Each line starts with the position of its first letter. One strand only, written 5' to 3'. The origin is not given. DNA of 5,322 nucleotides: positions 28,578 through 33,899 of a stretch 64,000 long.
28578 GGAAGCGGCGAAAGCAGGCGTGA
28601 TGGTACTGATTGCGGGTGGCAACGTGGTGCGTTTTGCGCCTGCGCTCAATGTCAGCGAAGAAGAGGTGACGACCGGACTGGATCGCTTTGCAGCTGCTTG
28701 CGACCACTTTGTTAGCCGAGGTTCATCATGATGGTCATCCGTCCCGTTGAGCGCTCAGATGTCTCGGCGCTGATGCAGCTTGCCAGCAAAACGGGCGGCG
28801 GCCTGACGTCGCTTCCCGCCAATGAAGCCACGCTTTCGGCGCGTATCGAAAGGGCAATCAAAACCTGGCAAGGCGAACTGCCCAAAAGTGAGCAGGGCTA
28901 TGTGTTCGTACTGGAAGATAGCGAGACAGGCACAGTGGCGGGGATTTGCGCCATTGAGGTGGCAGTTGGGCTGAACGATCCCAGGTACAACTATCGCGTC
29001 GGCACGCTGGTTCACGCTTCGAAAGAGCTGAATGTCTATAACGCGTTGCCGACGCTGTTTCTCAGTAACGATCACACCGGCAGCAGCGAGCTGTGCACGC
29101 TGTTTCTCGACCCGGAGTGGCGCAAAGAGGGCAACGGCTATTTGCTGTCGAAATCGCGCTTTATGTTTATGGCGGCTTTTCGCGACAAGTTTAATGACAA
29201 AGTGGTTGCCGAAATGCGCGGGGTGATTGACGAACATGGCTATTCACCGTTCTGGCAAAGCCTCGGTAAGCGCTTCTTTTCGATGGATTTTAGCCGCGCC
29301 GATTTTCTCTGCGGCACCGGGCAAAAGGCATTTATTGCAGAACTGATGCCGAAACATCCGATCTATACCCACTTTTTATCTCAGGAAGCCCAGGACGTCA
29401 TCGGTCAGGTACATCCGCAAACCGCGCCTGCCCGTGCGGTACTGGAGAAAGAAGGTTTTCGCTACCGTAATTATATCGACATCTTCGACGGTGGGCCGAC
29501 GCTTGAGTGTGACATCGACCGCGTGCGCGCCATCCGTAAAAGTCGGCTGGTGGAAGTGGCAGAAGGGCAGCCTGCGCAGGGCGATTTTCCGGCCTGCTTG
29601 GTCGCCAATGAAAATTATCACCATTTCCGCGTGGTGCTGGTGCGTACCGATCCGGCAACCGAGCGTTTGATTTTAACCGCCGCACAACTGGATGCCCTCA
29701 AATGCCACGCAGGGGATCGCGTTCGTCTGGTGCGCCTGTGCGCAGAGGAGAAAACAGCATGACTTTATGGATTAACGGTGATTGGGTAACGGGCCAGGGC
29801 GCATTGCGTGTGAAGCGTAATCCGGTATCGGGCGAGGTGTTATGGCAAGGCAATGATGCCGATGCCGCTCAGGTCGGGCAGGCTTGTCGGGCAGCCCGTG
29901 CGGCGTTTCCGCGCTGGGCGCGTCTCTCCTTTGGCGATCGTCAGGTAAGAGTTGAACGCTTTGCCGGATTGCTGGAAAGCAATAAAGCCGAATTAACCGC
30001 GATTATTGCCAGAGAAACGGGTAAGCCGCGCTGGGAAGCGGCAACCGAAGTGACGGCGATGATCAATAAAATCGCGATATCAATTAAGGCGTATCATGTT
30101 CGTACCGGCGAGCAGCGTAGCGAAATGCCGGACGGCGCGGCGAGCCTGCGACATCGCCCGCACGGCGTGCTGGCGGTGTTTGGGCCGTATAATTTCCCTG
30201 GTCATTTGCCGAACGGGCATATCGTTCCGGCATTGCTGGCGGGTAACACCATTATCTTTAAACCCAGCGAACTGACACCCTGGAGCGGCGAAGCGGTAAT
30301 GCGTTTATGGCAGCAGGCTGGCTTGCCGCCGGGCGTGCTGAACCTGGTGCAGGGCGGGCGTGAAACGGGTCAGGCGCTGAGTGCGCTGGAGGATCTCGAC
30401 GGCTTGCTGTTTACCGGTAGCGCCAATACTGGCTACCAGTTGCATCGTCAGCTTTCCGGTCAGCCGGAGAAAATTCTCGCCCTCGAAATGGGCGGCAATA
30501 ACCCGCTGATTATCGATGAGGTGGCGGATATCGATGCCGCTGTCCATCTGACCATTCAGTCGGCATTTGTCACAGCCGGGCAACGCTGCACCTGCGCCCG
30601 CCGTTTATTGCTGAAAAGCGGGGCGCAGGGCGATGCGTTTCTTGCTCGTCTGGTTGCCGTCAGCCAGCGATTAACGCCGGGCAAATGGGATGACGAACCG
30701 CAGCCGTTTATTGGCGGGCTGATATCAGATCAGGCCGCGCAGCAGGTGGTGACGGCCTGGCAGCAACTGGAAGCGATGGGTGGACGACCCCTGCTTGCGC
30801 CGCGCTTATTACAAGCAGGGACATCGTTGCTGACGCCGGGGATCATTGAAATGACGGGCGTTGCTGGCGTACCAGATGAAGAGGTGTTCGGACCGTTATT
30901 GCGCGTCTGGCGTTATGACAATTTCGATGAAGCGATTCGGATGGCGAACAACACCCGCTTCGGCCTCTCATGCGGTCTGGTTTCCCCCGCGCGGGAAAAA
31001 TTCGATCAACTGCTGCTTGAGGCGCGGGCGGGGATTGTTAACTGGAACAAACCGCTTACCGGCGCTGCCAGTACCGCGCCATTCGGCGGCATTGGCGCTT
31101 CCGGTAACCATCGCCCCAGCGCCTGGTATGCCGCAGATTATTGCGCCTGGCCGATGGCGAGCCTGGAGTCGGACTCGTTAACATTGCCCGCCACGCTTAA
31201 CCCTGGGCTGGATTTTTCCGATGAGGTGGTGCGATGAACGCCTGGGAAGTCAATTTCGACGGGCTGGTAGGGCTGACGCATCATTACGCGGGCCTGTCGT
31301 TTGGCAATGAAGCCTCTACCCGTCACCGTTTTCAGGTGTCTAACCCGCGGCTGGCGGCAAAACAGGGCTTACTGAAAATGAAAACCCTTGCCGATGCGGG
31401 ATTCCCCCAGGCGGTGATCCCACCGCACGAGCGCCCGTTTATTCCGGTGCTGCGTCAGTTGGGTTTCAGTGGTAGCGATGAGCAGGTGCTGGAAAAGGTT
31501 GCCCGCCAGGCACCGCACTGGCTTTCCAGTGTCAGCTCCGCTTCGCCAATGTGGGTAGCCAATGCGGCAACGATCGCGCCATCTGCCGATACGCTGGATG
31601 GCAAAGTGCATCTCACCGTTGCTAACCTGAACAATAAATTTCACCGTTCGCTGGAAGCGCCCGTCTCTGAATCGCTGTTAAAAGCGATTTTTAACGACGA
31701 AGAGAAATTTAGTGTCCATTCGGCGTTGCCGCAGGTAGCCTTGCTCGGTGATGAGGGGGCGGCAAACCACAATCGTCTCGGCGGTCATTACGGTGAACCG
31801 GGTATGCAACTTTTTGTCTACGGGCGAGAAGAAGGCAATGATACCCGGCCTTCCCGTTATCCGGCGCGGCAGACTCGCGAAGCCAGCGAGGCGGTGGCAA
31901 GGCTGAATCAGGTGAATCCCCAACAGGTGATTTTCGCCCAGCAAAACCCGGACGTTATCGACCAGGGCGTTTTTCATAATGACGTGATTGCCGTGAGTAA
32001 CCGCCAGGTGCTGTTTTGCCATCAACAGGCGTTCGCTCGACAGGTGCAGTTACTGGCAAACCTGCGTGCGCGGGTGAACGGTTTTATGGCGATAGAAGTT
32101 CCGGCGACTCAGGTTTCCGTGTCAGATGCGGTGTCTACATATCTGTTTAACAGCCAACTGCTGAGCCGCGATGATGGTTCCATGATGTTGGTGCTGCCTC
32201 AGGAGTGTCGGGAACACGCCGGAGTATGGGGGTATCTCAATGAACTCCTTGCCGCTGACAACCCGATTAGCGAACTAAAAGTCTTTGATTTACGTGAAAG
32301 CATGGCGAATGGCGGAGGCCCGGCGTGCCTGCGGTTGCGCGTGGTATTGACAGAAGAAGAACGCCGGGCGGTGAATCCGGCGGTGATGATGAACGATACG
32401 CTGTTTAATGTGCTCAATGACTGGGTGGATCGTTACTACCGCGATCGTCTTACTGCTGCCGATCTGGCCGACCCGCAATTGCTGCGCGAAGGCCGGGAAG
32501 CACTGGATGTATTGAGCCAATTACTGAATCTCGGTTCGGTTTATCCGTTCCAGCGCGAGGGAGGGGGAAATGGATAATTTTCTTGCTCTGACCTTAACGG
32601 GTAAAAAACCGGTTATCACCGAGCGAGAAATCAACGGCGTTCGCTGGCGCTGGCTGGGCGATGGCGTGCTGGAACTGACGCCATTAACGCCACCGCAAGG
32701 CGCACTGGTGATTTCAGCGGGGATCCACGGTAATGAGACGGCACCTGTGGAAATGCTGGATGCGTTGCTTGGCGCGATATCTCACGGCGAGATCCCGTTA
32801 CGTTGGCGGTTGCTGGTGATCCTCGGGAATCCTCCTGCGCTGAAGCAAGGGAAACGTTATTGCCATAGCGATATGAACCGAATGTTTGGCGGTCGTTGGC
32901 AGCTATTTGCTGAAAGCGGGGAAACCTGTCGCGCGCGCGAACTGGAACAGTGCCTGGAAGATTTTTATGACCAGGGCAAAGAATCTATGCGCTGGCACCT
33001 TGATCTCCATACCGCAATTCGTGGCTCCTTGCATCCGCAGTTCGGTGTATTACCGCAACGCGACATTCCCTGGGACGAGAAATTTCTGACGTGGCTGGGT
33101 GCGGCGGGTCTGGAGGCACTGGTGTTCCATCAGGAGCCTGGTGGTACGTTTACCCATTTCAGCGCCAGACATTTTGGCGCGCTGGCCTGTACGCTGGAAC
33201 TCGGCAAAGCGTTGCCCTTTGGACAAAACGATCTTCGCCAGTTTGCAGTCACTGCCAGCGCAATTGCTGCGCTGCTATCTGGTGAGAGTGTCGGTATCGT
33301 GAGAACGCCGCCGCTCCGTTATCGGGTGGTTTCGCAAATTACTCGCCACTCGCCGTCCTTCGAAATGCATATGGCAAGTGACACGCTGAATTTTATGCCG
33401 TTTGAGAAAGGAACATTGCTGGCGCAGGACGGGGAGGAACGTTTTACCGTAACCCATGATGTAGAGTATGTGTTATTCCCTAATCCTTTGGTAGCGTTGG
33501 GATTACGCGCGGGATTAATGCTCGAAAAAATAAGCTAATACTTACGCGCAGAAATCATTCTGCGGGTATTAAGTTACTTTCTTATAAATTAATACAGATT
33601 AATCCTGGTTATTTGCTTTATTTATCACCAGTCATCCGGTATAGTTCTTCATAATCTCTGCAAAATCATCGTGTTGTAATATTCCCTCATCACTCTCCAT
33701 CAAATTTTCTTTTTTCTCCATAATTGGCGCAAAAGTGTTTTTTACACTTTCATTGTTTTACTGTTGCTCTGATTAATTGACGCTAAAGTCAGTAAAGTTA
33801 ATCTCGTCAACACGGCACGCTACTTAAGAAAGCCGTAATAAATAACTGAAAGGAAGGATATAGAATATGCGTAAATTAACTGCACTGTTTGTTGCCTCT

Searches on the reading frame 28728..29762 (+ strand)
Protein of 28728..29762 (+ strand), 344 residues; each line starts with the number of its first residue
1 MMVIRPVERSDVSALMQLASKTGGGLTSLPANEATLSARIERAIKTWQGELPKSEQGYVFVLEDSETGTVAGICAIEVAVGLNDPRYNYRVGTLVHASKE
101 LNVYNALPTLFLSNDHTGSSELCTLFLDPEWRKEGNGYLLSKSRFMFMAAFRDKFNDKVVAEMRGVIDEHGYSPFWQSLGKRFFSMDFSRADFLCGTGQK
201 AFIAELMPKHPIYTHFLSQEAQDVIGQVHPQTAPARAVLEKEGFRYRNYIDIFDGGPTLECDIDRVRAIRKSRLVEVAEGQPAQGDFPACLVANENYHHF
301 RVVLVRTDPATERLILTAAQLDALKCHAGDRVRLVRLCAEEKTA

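Call 55: find_encoding_contigs(protein=window:28728-29762:+, flank=10000, max_places=6)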
Protein window:28728-29762:+ (344 aa): 24 contigs read that carry it; 2 places shown.
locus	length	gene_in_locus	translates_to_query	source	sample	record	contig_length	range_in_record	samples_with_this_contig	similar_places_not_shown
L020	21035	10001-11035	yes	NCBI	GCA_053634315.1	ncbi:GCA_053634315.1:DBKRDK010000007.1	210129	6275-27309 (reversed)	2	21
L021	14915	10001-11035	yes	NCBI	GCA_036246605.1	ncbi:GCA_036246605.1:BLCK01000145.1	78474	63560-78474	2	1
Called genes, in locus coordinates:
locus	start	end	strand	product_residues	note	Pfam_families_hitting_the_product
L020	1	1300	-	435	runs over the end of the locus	PF00581:Rhodanese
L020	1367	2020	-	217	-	PF00005:ABC_tran, PF13304:AAA_21 (faint)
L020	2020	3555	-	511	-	-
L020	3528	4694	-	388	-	PF01547:SBP_bac_1 (weak), PF13416:SBP_bac_8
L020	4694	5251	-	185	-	PF02627:CMD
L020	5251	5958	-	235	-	PF09335:VTT_dom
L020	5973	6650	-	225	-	PF27149:YdjY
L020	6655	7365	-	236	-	PF09335:VTT_dom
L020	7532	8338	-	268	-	PF03372:Exo_endo_phos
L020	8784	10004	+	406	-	PF00202:Aminotran_3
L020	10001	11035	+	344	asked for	PF04958:AstA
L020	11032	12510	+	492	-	PF00171:Aldedh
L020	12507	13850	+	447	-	PF04996:AstB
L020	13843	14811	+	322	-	PF24827:AstE_AspA_cat, PF04952:AstE_AspA_hybrid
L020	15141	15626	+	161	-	PF13801:Metal_resist (weak), PF16231:DUF4890, PF07813:LTXXQ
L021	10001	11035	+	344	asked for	PF04958:AstA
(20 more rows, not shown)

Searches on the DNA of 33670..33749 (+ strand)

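Call 16: search_dna_similar(query=window:33670-33749:+, collection=ecoli_genomes, mode=near, max_rows=12)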
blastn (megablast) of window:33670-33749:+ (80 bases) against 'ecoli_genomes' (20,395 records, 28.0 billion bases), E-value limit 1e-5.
Records with a match: 5283; places in all: 5284; records where one place covers at least 80% of the query: 5281.
Genomes with a match: 5283 of 5426; with a place that covers at least 80% of the query: 5281. Places per genome that has any: lowest 1, median 1, highest 2. On chromosomes: 5283 places; on plasmids: 1.
Best place of each record, by identity: >=99% 96; 95-99% 5187.
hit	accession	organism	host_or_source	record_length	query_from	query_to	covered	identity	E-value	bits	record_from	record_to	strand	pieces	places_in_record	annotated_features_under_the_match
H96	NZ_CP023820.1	Escherichia coli strain 7/2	Homo sapiens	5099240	1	80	100%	100.0%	2e-33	148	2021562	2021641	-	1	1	none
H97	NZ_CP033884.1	Escherichia coli strain 50579417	Homo sapiens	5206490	1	80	100%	100.0%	2e-33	148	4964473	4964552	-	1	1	none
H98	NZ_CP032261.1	Escherichia coli strain AR_0067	missing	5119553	1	80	100%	100.0%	2e-33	148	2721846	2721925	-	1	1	none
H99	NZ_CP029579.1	Escherichia coli strain DA33137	Homo sapiens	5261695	1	80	100%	100.0%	2e-33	148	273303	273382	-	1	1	none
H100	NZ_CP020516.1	Escherichia coli strain 222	Homo sapiens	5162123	1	80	100%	100.0%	2e-33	148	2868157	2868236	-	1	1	none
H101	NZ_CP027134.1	Escherichia coli strain AR_0372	missing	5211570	1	80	100%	100.0%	2e-33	148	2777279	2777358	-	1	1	none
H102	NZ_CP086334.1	Escherichia coli strain EBJ003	Homo sapiens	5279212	1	80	100%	100.0%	2e-33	148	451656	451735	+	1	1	none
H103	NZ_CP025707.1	Escherichia coli strain YDC107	Homo sapiens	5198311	1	80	100%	100.0%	2e-33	148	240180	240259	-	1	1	none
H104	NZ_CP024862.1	Escherichia coli strain AR_0015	missing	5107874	1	80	100%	100.0%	2e-33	148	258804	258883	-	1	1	none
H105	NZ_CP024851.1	Escherichia coli strain AR_0006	missing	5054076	1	80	100%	100.0%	2e-33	148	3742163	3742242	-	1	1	none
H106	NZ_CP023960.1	Escherichia coli strain FDAARGOS_448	Homo sapiens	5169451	1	80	100%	100.0%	2e-33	148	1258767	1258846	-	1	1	none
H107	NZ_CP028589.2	Escherichia coli strain WCHEC4533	Homo sapiens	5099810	1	80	100%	100.0%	2e-33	148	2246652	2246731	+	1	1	none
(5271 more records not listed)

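Call 69: get_annotated_region(hit=H96, flank=3000)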
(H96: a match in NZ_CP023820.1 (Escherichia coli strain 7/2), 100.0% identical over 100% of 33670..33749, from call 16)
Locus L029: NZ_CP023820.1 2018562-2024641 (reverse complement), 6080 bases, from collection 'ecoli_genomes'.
description: Escherichia coli strain 7/2 chromosome, complete genome
organism: Escherichia coli strain 7/2 (NCBI taxid 562)
replicon: chromosome; assembly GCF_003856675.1
host: Homo sapiens; source: feces; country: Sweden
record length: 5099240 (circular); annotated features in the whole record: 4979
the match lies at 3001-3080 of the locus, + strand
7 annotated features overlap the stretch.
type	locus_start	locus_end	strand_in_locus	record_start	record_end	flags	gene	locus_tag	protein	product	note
CDS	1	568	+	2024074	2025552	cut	astD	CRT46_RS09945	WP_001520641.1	succinylglutamate-semialdehyde dehydrogenase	-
CDS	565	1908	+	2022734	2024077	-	astB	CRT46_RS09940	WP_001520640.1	N-succinylarginine dihydrolase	-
CDS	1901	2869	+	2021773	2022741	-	astE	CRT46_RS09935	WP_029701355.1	succinylglutamate desuccinylase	-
CDS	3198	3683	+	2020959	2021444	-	spy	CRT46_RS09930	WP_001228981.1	ATP-independent periplasmic protein-refolding chaperone Spy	-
CDS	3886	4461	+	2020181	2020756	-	ves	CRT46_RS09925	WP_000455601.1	environmental stress-induced protein Ves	-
CDS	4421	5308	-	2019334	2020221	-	cho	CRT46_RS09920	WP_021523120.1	excinuclease Cho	-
CDS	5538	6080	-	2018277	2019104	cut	nadE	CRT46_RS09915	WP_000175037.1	ammonia-dependent NAD(+) synthetase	-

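Call 70: get_annotated_region(hit=H98, flank=3000)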
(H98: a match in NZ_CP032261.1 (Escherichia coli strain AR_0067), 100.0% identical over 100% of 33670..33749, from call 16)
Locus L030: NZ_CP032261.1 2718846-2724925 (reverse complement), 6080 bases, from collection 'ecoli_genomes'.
description: Escherichia coli strain AR_0067 chromosome, complete genome
organism: Escherichia coli strain AR_0067 (NCBI taxid 562)
replicon: chromosome; assembly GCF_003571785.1
host: missing; source: missing; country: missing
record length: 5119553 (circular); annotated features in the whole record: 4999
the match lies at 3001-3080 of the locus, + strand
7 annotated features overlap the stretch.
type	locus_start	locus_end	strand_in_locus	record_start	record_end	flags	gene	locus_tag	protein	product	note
CDS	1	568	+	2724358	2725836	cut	astD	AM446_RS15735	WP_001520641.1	succinylglutamate-semialdehyde dehydrogenase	-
CDS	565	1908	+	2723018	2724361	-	astB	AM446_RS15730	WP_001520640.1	N-succinylarginine dihydrolase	-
CDS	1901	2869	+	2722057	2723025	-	astE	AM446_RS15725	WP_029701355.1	succinylglutamate desuccinylase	-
CDS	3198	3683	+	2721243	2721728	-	spy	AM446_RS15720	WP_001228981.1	ATP-independent periplasmic protein-refolding chaperone Spy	-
CDS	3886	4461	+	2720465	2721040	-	ves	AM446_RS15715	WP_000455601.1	environmental stress-induced protein Ves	-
CDS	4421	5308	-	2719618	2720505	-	cho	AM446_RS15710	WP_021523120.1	excinuclease Cho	-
CDS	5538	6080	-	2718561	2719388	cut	nadE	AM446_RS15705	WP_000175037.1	ammonia-dependent NAD(+) synthetase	-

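Call 71: get_annotated_region(hit=H106, flank=3000)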
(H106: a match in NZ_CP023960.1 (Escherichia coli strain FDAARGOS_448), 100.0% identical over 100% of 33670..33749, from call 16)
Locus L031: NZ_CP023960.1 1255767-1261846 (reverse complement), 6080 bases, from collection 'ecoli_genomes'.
description: Escherichia coli strain FDAARGOS_448 chromosome, complete genome
organism: Escherichia coli strain FDAARGOS_448 (NCBI taxid 562)
replicon: chromosome; assembly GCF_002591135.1
host: Homo sapiens; source: urine; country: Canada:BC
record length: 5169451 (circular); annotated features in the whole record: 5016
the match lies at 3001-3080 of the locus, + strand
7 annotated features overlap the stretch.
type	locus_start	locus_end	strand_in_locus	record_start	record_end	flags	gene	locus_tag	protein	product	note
CDS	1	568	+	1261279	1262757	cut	astD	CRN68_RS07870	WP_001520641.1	succinylglutamate-semialdehyde dehydrogenase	-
CDS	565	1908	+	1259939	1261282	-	astB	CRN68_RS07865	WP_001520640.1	N-succinylarginine dihydrolase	-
CDS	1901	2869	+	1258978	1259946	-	astE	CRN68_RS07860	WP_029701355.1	succinylglutamate desuccinylase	-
CDS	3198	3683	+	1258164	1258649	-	spy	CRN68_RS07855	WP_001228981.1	ATP-independent periplasmic protein-refolding chaperone Spy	-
CDS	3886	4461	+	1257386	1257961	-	ves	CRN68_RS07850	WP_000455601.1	environmental stress-induced protein Ves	-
CDS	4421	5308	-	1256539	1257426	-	cho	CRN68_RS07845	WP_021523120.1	excinuclease Cho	-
CDS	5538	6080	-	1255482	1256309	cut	nadE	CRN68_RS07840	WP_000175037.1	ammonia-dependent NAD(+) synthetase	-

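Call 72: get_annotated_region(hit=H102, flank=3000)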
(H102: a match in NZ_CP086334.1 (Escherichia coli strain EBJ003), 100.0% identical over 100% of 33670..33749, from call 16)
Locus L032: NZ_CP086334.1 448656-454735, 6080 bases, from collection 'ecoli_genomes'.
description: Escherichia coli strain EBJ003 chromosome, complete genome
organism: Escherichia coli strain EBJ003 (NCBI taxid 562)
replicon: chromosome; assembly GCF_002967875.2
host: Homo sapiens; source: urine; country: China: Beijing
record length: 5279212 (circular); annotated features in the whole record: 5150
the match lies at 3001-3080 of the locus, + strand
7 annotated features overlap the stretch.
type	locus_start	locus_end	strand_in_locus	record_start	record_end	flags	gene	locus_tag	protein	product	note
CDS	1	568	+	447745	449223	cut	astD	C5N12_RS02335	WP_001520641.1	succinylglutamate-semialdehyde dehydrogenase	-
CDS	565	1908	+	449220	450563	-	astB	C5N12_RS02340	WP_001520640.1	N-succinylarginine dihydrolase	-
CDS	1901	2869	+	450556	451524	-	astE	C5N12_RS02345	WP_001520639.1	succinylglutamate desuccinylase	-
CDS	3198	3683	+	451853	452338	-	spy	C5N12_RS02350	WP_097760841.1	ATP-independent periplasmic protein-refolding chaperone Spy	-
CDS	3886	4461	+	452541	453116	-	ves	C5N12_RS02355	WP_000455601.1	environmental stress-induced protein Ves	-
CDS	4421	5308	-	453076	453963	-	cho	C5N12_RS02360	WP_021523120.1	excinuclease Cho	-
CDS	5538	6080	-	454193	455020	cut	nadE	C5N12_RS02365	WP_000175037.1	ammonia-dependent NAD(+) synthetase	-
